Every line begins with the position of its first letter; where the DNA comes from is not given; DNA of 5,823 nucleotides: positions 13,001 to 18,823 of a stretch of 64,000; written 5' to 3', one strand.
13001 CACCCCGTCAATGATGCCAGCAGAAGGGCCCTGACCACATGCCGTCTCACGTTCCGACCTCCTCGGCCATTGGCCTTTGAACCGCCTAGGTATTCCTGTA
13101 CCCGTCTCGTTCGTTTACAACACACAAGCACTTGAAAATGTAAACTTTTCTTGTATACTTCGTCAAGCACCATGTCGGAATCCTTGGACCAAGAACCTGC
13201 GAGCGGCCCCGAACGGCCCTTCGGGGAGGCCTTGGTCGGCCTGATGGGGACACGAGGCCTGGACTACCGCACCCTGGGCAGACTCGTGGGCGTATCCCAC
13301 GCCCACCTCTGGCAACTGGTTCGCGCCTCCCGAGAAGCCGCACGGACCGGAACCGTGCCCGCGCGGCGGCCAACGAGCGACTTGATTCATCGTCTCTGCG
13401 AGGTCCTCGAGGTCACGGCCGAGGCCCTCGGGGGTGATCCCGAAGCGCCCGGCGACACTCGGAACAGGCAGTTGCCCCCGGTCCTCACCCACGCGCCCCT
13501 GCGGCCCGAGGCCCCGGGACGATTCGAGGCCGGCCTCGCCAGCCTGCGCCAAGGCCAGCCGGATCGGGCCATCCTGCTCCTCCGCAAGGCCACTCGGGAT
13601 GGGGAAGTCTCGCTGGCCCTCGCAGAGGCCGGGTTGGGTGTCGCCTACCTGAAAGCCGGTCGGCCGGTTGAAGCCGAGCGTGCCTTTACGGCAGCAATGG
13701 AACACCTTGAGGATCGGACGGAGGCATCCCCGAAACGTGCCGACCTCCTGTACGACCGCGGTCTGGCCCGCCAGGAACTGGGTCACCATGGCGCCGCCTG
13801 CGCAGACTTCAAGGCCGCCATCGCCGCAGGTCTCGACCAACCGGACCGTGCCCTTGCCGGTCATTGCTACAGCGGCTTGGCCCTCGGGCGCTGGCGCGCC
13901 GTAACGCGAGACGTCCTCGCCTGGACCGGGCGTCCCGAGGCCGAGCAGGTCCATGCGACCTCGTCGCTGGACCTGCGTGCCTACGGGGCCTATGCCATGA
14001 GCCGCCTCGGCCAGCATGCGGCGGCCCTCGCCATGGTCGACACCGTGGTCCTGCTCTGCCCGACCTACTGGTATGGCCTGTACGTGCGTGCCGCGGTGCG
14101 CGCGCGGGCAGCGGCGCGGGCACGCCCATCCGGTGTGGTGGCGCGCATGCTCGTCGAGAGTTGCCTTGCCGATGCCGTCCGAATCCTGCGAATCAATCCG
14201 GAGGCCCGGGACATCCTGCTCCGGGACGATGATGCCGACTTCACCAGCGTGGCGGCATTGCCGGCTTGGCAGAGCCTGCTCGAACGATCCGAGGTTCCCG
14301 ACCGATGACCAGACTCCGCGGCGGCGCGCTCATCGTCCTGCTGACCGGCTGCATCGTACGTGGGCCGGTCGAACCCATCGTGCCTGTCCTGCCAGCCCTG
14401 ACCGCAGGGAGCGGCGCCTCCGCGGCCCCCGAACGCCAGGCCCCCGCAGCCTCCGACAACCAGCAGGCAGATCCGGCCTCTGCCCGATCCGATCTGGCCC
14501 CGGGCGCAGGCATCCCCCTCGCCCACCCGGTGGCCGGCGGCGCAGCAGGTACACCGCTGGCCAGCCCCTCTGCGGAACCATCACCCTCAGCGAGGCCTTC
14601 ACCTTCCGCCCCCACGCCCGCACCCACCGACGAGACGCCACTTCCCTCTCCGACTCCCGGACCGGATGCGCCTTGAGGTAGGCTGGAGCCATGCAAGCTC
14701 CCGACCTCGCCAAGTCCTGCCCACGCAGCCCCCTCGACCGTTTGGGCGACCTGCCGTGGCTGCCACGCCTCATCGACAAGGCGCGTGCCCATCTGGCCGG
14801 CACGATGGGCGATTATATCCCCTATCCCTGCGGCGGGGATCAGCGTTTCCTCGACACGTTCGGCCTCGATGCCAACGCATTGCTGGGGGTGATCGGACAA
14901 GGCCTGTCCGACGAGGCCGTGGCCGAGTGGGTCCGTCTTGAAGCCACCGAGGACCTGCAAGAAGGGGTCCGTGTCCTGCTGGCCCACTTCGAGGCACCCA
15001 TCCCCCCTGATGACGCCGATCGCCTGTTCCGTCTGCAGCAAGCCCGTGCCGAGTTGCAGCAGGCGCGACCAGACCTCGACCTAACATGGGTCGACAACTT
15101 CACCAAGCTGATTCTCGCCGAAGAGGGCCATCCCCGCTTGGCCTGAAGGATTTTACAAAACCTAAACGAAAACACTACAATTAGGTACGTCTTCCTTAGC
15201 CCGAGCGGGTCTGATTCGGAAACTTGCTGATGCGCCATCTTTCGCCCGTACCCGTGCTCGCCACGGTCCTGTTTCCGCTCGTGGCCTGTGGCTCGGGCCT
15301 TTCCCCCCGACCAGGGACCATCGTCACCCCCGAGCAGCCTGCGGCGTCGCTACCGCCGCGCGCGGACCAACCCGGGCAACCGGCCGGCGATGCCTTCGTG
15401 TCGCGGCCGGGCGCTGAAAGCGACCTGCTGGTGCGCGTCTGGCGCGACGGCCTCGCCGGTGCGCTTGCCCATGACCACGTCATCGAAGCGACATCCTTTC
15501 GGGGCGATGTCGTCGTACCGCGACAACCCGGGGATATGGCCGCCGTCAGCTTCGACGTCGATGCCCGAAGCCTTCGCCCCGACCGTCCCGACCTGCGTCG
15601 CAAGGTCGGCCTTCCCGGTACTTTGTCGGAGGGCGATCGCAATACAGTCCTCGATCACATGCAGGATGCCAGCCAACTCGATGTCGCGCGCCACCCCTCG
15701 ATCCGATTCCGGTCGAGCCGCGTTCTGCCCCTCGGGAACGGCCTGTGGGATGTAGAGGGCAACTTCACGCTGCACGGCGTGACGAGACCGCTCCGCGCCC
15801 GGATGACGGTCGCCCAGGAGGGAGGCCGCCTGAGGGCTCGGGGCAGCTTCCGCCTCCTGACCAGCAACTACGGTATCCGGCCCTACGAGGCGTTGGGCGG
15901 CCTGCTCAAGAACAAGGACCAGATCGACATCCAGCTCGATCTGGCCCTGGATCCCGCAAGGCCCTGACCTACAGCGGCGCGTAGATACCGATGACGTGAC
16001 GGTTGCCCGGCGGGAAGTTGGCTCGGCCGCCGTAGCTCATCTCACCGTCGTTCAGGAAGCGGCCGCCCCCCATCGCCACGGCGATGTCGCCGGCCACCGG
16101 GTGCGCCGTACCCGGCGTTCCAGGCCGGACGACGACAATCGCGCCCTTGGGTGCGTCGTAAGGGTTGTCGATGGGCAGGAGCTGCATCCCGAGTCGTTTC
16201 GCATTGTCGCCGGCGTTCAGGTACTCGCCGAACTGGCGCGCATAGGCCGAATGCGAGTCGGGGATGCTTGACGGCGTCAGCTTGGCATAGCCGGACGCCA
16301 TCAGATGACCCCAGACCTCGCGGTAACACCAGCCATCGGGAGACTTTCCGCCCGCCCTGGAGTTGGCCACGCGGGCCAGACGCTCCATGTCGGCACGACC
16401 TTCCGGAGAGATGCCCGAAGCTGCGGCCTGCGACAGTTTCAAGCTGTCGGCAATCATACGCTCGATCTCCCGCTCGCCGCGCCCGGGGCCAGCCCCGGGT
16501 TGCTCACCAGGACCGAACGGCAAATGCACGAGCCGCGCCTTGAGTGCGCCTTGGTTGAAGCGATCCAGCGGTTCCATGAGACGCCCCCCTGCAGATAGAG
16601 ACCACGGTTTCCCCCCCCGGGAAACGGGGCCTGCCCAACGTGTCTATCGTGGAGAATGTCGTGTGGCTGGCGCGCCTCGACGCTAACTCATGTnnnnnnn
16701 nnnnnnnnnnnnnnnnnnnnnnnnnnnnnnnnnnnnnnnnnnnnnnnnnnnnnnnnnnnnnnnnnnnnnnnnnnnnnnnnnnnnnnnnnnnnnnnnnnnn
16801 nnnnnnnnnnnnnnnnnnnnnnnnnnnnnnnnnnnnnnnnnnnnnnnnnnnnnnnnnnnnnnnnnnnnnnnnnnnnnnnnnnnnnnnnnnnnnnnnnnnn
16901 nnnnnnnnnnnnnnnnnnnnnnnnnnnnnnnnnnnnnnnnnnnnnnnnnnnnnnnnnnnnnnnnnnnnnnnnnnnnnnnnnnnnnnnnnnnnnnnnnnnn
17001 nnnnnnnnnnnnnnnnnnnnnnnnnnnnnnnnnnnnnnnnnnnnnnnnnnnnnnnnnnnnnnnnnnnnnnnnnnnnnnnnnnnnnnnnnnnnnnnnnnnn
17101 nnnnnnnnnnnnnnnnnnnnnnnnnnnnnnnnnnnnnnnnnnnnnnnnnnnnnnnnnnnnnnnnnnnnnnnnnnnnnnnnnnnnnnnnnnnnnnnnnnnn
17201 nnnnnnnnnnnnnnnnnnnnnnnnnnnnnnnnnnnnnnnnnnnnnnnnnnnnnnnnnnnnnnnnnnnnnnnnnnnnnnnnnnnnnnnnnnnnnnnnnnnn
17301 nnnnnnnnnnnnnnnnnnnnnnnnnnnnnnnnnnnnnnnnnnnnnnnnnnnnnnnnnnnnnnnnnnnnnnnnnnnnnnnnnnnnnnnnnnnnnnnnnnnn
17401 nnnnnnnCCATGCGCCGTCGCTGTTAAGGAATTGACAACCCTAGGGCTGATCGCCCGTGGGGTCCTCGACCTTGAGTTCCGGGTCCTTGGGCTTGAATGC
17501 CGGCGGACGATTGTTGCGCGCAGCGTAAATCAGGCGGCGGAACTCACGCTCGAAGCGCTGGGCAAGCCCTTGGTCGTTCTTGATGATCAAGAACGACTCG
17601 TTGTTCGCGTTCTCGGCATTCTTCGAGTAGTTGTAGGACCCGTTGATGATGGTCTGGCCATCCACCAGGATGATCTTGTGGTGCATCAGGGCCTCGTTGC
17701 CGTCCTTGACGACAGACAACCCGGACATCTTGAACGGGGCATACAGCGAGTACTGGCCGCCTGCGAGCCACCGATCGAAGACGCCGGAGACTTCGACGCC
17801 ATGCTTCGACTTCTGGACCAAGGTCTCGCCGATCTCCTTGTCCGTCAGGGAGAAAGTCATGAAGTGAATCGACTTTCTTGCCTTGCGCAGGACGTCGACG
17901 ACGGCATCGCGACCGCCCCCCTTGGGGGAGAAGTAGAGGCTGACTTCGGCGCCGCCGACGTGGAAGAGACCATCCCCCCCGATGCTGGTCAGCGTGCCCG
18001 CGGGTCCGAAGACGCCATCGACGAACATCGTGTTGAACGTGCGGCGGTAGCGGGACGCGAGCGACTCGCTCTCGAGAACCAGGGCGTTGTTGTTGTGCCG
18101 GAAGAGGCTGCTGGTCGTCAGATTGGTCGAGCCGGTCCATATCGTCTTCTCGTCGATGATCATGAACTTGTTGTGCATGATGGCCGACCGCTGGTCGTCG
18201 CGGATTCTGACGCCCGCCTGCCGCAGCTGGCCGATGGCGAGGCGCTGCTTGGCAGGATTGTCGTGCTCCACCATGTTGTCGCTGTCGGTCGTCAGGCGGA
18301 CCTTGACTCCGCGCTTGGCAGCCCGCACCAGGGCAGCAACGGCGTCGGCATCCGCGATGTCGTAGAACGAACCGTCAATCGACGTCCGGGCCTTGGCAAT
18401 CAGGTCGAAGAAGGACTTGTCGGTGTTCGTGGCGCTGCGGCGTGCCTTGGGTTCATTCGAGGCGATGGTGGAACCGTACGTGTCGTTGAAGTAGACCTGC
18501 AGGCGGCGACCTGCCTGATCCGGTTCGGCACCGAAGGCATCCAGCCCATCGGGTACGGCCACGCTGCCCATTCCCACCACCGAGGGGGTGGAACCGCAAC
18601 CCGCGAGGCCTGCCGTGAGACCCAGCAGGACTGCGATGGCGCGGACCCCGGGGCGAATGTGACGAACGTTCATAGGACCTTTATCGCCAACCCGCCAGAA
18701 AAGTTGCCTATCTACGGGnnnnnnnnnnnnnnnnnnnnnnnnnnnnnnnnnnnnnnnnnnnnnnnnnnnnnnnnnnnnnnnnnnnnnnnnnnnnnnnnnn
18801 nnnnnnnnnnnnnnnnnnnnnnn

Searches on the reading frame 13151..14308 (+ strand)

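Call 53: search_protein_families(library=pfam, proteins=[window:13151-14308:+], max_evalue=0.0001)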
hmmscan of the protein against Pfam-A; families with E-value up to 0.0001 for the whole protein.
window:13151-14308:+ (385 aa): 5 families
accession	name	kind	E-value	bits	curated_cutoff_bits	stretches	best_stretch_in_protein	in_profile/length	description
PF07719.23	TPR_2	-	1.1e-08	35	27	0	161-185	6-30/34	Tetratricopeptide repeat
PF00515.34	TPR_1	-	5.1e-07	29.7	27.8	0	158-185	3-30/34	Tetratricopeptide repeat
PF13371.12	TPR_9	-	2.8e-05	24.5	35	1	194-235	26-67/73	Tetratricopeptide repeat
PF13424.12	TPR_12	-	7.1e-05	23.4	30.1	0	157-225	4-73/77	Tetratricopeptide repeat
PF13181.12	TPR_8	-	9.9e-05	22.7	25.7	0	197-224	1-28/34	Tetratricopeptide repeat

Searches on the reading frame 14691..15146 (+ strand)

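Call 53: search_protein_families(library=pfam, proteins=[window:14691-15146:+], max_evalue=0.0001)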
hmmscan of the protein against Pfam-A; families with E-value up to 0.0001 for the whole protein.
window:14691-15146:+ (151 aa): 1 family
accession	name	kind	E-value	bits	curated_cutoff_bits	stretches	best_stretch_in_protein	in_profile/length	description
PF16798.10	DUF5069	-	6.3e-24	85.1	27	1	9-136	2-126/133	Domain of unknown function (DUF5069)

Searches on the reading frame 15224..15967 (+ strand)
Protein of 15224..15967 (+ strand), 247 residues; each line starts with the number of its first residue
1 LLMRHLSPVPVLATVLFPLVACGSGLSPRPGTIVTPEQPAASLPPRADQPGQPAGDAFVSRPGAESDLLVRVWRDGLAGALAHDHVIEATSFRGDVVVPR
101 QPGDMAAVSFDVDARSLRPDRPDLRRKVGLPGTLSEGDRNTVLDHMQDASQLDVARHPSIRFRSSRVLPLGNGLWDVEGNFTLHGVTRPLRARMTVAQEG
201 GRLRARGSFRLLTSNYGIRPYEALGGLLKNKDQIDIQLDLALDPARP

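Call 53: search_protein_families(library=pfam, proteins=[window:15224-15967:+], max_evalue=0.0001)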
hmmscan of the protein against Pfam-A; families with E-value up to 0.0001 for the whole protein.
window:15224-15967:+ (247 aa): 1 family
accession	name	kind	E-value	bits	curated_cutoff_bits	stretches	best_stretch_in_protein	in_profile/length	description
PF04264.18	YceI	-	4e-16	60.2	23.7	1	90-240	27-148/150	YceI-like domain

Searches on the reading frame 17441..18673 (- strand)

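Call 54: search_protein_families(library=pfam, proteins=[window:17441-18673:-], max_evalue=0.0001)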
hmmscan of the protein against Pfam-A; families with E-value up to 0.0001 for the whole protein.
window:17441-18673:- (410 aa): 3 families
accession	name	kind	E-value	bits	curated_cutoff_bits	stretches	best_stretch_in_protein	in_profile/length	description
PF13091.12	PLDc_2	-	3.7e-50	169.6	27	2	90-216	3-131/132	PLD-like domain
PF07894.18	SACK1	-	2.5e-11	44.1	21.4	0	90-218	132-270/274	Scaffolding anchor of CK1 domain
PF00614.28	PLDc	-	4.2e-06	27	21.9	0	166-186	5-25/28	Phospholipase D Active site motif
